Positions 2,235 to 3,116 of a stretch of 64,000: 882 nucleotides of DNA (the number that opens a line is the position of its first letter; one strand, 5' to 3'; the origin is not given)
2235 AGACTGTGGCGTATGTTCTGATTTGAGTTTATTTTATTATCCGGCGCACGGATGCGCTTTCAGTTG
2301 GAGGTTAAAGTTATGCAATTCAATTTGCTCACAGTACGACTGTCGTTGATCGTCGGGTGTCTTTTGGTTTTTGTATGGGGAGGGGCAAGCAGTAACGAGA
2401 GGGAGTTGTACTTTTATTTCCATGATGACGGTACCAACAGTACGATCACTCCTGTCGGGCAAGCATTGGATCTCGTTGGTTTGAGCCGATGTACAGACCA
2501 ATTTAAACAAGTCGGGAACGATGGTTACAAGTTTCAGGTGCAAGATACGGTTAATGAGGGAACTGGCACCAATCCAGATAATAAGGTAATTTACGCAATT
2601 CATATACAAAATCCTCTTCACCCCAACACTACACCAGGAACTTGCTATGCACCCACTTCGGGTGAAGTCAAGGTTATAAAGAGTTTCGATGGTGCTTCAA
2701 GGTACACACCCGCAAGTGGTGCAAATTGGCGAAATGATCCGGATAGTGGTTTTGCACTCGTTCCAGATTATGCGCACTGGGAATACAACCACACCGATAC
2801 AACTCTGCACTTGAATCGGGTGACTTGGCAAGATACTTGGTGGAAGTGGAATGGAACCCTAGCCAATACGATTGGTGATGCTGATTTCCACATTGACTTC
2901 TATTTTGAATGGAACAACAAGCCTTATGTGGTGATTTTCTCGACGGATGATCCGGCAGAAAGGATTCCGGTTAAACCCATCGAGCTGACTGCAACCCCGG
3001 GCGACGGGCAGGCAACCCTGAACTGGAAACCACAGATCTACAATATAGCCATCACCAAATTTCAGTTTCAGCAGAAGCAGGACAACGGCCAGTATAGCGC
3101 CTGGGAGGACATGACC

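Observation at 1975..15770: Four tandem ~3.5-kb autotransporter paralogs with an unrecognised N-terminal passenger module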

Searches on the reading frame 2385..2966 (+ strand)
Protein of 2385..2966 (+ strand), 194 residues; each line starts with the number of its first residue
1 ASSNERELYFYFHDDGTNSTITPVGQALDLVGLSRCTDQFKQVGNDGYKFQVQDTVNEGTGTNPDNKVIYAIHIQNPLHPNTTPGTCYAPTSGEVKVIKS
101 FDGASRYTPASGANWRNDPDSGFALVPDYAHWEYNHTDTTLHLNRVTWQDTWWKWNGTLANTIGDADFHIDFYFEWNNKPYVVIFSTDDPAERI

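Call 38: search_protein_representatives(alignment_id=A3)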
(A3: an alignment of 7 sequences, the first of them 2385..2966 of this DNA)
Query: 7 sequences, 178 profile positions. Proteins with E-value up to 0.001 (for the whole library): 26; up to 1e-10: 11; up to 1e-30: 3. The best 26 are listed.
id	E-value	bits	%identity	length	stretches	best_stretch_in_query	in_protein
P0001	4.8e-84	297.5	-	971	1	1-177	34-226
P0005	2.0e-52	194.5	-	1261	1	1-177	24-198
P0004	1.3e-49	185.3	-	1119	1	2-177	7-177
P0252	5.1e-18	82.4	-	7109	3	1-162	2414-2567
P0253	1.1e-17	81.3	-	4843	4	8-169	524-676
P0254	1.1e-16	78.1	-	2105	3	5-175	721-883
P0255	1.2e-15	74.6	-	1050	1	4-176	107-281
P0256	3.8e-14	69.8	-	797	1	4-177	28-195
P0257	1.9e-13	67.5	-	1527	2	3-175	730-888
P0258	1.9e-12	64.3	-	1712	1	4-175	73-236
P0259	2.8e-11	60.4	-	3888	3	4-175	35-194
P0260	1.6e-09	54.7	-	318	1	8-176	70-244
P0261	8.4e-09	52.4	-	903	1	8-174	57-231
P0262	1.2e-08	51.9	-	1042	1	5-171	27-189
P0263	1.5e-07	48.3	-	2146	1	4-175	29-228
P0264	4.6e-07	46.7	-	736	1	5-161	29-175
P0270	1.0e-04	39.0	-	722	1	4-169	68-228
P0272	1.9e-04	38.2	-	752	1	1-175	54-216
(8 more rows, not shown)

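Call 42: search_protein_families(library=pfam, alignment_id=A5, max_evalue=1)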
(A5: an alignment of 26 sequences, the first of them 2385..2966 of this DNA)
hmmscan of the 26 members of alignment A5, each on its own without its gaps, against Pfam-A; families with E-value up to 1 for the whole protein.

A. member 1, window:2385-2966:+ (194 aa): 0 families

B. families by the number of members that match (of 26 scanned): 12 families
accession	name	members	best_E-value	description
PF00061.29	Lipocalin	1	0.00028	Lipocalin / cytosolic fatty-acid binding protein family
PF02191.22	OLF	1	0.0014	Olfactomedin-like domain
PF03220.18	Tombus_P19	1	0.025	Tombusvirus P19 core protein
PF06929.16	Rotavirus_VP3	1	0.038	Rotavirus VP3 protein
PF22199.2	FKBP26_IF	1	0.045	FKBP26, IF domain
PF19077.6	Big_13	1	0.1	Bacterial Ig-like domain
PF07676.18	PD40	1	0.11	WD40-like Beta Propeller Repeat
PF06848.17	Disaggr_repeat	1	0.12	Disaggregatase related repeat domain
PF11485.14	STK_08120-like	1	0.13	STK_08120-like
PF22387.1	PhiCb5_coat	1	0.15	Phage phiCb5, coat protein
PF06445.20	GyrI-like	1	0.22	GyrI-like small molecule binding domain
PF17803.7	Cadherin_4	1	0.27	Bacterial cadherin-like domain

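Call 43: search_solved_structures(query=A5, max_evalue=10)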
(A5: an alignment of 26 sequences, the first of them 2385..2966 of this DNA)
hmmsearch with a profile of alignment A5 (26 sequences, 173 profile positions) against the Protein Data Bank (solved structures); distinct sequences matched with E-value up to 10: 1.
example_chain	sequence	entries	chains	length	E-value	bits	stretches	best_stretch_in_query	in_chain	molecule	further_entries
3acz_A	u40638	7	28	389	1.4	12.3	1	60-112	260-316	Methionine gamma-lyase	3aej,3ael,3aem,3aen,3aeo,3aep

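Call 48: predict_structure(alignment_id=A5)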
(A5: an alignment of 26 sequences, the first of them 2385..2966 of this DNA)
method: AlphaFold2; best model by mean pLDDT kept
length: 194 residues; sequences in the alignment: 26
mean_pLDDT: 78.0   pTM: 0.78
mean pLDDT of the five models: 78.0, 77.1, 74.4, 72.4, 70.4
residues with pLDDT >= 90: 49; 70-90: 90; 50-70: 48; < 50: 7
segments of 3 or more residues with pLDDT < 50: 123-125
pLDDT, mean of each block of 10 residues (from residue 1): 72 94 80 73 65 69 68 71 74 92 83 59 55 87 78 89 94 88 93 72
secondary structure, 60 per line:
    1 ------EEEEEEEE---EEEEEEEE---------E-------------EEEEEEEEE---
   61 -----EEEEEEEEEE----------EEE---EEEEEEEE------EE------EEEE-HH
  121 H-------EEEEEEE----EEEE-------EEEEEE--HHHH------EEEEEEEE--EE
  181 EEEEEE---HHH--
elements in order: E7-14 E18-25 E49-57 E66-75 E86-88 E92-99 E114-117 E129-135 E140-143 E151-156 H159-162 E169-176 E179-186

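Call 56: search_protein_families(library=pfam, proteins=[P0255, P0256, P0258, P0261, P0262, P0264, P0260, P0257, P0270, P0272], max_evalue=0.0001)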
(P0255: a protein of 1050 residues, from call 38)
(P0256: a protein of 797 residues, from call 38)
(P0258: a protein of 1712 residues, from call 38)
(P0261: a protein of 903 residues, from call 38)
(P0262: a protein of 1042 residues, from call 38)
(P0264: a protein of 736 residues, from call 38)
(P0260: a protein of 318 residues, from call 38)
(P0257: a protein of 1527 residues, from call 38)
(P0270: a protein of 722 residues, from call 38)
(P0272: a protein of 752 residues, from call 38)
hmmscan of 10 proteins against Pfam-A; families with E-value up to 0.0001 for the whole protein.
P0255 (1050 aa): 2 families
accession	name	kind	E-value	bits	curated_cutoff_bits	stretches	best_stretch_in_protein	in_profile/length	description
PF00041.27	fn3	-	3.5e-22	78.8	25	1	283-370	2-82/84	Fibronectin type III domain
PF25059.1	FN3_DSCAM-DSCAML_C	-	4.6e-09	36.9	39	0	300-370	13-78/89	DSCAM/DSCAML C-terminal Fn3-like domain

P0256 (797 aa): 6 families
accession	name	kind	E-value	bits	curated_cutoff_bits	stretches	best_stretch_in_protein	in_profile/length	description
PF00041.27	fn3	-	1.7e-36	124.7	25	3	715-794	5-75/84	Fibronectin type III domain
PF25059.1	FN3_DSCAM-DSCAML_C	-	6.8e-13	49.2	39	0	729-793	12-70/89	DSCAM/DSCAML C-terminal Fn3-like domain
PF16389.11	DUF4998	-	1.8e-08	34.6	29.1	0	711-793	21-98/199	Domain of unknown function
PF17766.7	fn3_6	-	9.6e-08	32.6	26.4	0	632-686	32-84/99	Fibronectin type-III domain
PF16656.11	Pur_ac_phosph_N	-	2.5e-07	31.6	30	0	208-275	11-83/93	Purple acid Phosphatase, N-terminal domain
PF23608.1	Ig_ILCR1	-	9.2e-06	26.1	27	0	209-279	16-92/114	ILCR1 Ig-like domain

P0258 (1712 aa): 8 families
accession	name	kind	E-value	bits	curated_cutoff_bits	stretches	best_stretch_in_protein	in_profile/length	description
PF00041.27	fn3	-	4.8e-62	206.6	25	4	955-1031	7-81/84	Fibronectin type III domain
PF16656.11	Pur_ac_phosph_N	-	5e-26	91.5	30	0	1043-1119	1-82/93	Purple acid Phosphatase, N-terminal domain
PF25059.1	FN3_DSCAM-DSCAML_C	-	5.4e-23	81.6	39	0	975-1035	20-79/89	DSCAM/DSCAML C-terminal Fn3-like domain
PF21605.3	CRLF2-like_D2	-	4.9e-13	49.4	27.3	0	960-1033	13-85/94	Cytokine receptor-like factor 2-like, D2 domain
PF16893.11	fn3_2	-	4.7e-08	33.5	27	0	605-632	51-78/89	Fibronectin type III domain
PF16655.11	PhoD_N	-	1.5e-05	25.9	30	0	1095-1125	56-86/90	PhoD-like phosphatase, N-terminal domain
PF25814.1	fn3_SORL1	-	2.2e-05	24.8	27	0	980-1033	34-85/90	SORL1-like, fn3 domain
PF16323.11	DUF4959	-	4.2e-05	24.3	32.9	0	939-1024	10-95/106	Domain of unknown function (DUF4959)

P0261 (903 aa): 2 families
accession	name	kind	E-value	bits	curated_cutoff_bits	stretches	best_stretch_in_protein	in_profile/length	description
PF00041.27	fn3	-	1.3e-14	54.6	25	1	242-324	11-83/84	Fibronectin type III domain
PF16656.11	Pur_ac_phosph_N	-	4.2e-05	24.5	30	0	244-312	12-83/93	Purple acid Phosphatase, N-terminal domain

P0262 (1042 aa): 7 families
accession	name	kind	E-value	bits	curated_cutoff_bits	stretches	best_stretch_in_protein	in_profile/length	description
PF00041.27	fn3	-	9e-38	128.8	25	3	297-375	12-83/84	Fibronectin type III domain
PF25059.1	FN3_DSCAM-DSCAML_C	-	9.3e-17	61.6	39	0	217-277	19-76/89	DSCAM/DSCAML C-terminal Fn3-like domain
PF16656.11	Pur_ac_phosph_N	-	2.2e-09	38.2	30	0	302-363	16-83/93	Purple acid Phosphatase, N-terminal domain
PF16389.11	DUF4998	-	6.8e-08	32.7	29.1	0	192-356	21-185/199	Domain of unknown function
PF13505.12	OMP_b-brl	-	5.2e-07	30.4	28.7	0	867-1042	30-175/175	Outer membrane protein beta-barrel domain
PF16323.11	DUF4959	-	2.7e-06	28.1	32.9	0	286-377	19-106/106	Domain of unknown function (DUF4959)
PF24421.1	Ig_J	-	4.7e-05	23.9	29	0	300-374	27-98/104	Tip attachment protein J, Ig-like domain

P0264 (736 aa): 2 families
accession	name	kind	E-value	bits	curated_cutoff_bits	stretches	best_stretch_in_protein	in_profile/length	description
PF03797.25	Autotransporter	-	1.4e-10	41.8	26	1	387-574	8-207/255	Autotransporter beta-domain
PF05345.18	He_PIG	-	9.1e-06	26.5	24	1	195-270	8-88/96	Putative Ig domain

P0260 (318 aa): 0 families

P0257 (1527 aa): 13 families
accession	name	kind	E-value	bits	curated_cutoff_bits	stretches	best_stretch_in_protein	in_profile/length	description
PF00041.27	fn3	-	2.2e-98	323.1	25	8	289-377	2-82/84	Fibronectin type III domain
PF25059.1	FN3_DSCAM-DSCAML_C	-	1.8e-37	128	39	0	216-276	14-73/89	DSCAM/DSCAML C-terminal Fn3-like domain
PF16656.11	Pur_ac_phosph_N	-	4.1e-28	98.2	30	0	293-368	6-84/93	Purple acid Phosphatase, N-terminal domain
PF16323.11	DUF4959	-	3.4e-23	82.4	32.9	0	888-984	16-106/106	Domain of unknown function (DUF4959)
PF16389.11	DUF4998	-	7.1e-23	81.6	29.1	0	891-983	20-108/199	Domain of unknown function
PF01108.23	Tissue_fac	-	1.6e-17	63.7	27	0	93-180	19-106/107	Tissue factor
PF10342.15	Kre9_KNH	-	2.8e-09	38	24.6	0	294-365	7-79/94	Kre9/KNH-like N-terminal Ig-like domain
PF05345.18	He_PIG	-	7.2e-09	36.4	24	1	666-729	24-95/96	Putative Ig domain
PF25300.1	Fn3_Dep-1_3rd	-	1.5e-08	34.8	26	1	209-275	13-79/85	Dep-1 third Fn3-like domain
PF10179.15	NDNF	-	2.4e-08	34.5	27.3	0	342-377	87-122/127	Neuron-derived neurotrophic factor, first Fn(III) domain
PF25788.1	Ig_Rha78A_N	-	1.8e-07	31.8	27.4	0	1001-1081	17-97/105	Rha78A-like, N-terminal immunoglobulin domain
PF25814.1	fn3_SORL1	-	7e-07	29.6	27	0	1142-1178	51-85/90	SORL1-like, fn3 domain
PF16303.10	DUF4945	-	8.9e-06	26.2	28.4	0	199-267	21-91/115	Domain of unknown function (DUF4945)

P0270 (722 aa): 0 families

P0272 (752 aa): 8 families
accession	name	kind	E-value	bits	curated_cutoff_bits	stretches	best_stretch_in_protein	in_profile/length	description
PF00041.27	fn3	-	4.9e-37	126.5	25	3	414-503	2-83/84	Fibronectin type III domain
PF25059.1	FN3_DSCAM-DSCAML_C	-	4e-14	53.2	39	0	431-502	13-78/89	DSCAM/DSCAML C-terminal Fn3-like domain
PF05345.18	He_PIG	-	3.5e-10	40.6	24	1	325-405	8-95/96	Putative Ig domain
PF01108.23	Tissue_fac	-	2.6e-09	37.3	27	0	504-591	16-102/107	Tissue factor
PF16656.11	Pur_ac_phosph_N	-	4.8e-09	37.1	30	0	418-497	6-88/93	Purple acid Phosphatase, N-terminal domain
PF16323.11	DUF4959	-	4.5e-08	33.8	32.9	0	410-505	17-106/106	Domain of unknown function (DUF4959)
PF16389.11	DUF4998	-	5.3e-08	33.1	29.1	0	415-504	23-108/199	Domain of unknown function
PF10179.15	NDNF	-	4.9e-05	23.8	27.3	0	467-502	87-122/127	Neuron-derived neurotrophic factor, first Fn(III) domain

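Call 79: list_cluster_members(proteins=[P0252, P0253, P0254, P0255, P0256, P0257, P0258, P0259, P0262, P0264])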
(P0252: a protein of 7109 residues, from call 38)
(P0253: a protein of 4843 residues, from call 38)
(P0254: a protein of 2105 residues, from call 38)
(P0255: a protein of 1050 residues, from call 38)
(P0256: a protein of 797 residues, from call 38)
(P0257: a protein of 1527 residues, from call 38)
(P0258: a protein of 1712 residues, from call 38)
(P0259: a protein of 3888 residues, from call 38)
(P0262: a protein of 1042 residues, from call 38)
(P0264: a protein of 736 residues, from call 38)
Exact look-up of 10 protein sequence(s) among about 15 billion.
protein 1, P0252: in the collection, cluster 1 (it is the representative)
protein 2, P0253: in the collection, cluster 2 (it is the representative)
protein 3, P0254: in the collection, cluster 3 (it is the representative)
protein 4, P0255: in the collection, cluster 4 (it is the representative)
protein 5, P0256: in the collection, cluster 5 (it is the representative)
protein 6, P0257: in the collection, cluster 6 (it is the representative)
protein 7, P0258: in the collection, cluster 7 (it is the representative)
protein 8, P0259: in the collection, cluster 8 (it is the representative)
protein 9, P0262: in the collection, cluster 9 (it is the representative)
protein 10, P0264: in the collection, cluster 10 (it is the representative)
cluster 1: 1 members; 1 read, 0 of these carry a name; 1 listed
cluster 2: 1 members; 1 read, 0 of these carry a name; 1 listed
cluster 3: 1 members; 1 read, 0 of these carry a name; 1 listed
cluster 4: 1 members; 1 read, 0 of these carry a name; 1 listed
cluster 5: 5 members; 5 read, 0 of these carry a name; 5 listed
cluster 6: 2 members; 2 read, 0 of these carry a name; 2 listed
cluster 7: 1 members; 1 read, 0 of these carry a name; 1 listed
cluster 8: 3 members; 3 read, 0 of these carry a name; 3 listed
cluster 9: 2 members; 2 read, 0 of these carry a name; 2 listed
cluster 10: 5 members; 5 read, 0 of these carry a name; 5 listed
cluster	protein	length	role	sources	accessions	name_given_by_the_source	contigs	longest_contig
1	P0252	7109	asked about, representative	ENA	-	-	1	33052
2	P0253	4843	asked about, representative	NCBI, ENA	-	-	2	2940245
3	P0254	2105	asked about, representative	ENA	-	-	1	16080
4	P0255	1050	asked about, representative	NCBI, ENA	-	-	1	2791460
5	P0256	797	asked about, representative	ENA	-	-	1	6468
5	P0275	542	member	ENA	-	-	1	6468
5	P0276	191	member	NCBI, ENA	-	-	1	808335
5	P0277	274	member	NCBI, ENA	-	-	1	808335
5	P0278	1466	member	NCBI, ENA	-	-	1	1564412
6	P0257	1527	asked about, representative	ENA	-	-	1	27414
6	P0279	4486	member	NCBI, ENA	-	-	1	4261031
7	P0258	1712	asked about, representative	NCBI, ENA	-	-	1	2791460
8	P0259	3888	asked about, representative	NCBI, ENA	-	-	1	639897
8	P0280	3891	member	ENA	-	-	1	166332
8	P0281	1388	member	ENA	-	-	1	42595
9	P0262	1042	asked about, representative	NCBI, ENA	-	-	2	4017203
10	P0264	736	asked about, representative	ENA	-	-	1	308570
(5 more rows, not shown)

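Call 83: fold_search(model_id=the predicted structure, library=pdb)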
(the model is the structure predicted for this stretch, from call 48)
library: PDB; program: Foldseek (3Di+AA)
matches with E <= 10: 1677; with E <= 0.001: 0
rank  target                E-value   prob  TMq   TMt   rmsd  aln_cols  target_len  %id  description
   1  2ill                  1.4e-02  0.06  0.13  0.13  24.3       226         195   11  Anomalous substructure of Titin-A168169 (released 2007-02-20)
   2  6lyy_B                9.3e-02  0.06  0.13  0.12  22.9       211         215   10  Cryo-EM structure of the human MCT1/Basigin-2 complex in the presence of anti-cancer drug candidate AZD3965 in the out (released 2020-12-23)
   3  7dnl_L                9.3e-02  0.04  0.12  0.11  22.9       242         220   10  2-fold subparticles refinement of human papillomavirus type 58 pseudovirus in complexed with the Fab fragment of A4B4 (released 2020-12-30)
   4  8rkg_G                9.8e-02  0.06  0.14  0.16  18.8       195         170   13  Crystal structure of tetrameric collagenase-cleaved Xenopus ZP2-N2N3 (cleaved xZP2-N2N3) (released 2024-03-13)
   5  4fmf_C                1.0e-01  0.20  0.17  0.13  13.6       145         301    7  Crystal structure of human nectin-1 full ectodomain (D1-D3) (released 2012-08-22)
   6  7eox_A                1.0e-01  0.12  0.14  0.05  13.8       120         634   11  Protease structure from Euphorbia resinifera (released 2022-01-12)
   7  6ue8_K                1.0e-01  0.05  0.14  0.13  20.6       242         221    7  Structure of tetrameric sIgA complex (Class 1) (released 2020-02-19)
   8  7wwn                  1.1e-01  0.08  0.15  0.17  13.3       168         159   16  Structure of hypothetical protein TTHA1873 from Thermus thermophilus with Potassium mercuric iodide (released 2022-04-06)
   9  8hc8_L                1.1e-01  0.04  0.12  0.11  23.1       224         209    9  SARS-CoV-2 Omicron BA.1 spike trimer (6P) in complex with YB13-292 Fab, focused refinement of Fab region (released 2023-01-25)
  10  7s0c_L                1.1e-01  0.04  0.12  0.11  23.9       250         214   10  Structure of the SARS-CoV-2 S 6P trimer in complex with neutralizing antibody N-612-017 (released 2021-10-06)
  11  8tq4_D                1.2e-01  0.04  0.13  0.12  21.8       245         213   11  Crystal structure of Fab M142 in complex with MHC-I (H2-Dd) (released 2025-02-05)
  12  9i1q_E                1.2e-01  0.04  0.13  0.12  23.5       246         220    8  HER3 receptor in complex with the Fab fragment of TK-hu A3 monoclonal antibody (released 2025-10-15)
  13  7elx_C                1.2e-01  0.18  0.17  0.26  11.8       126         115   11  The crystal structure of CTLA-4 and Fab (released 2021-06-30)
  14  8p4l_A                1.2e-01  0.05  0.14  0.07  16.0       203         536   11  Beta-N-acetylgalactosaminidase from Niabella aurantiaca (released 2024-01-17)
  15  5y9f_O                1.3e-01  0.04  0.13  0.12  21.9       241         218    9  Crystal structure of HPV59 pentamer in complex with the Fab fragment of antibody 28F10 (released 2017-10-25)
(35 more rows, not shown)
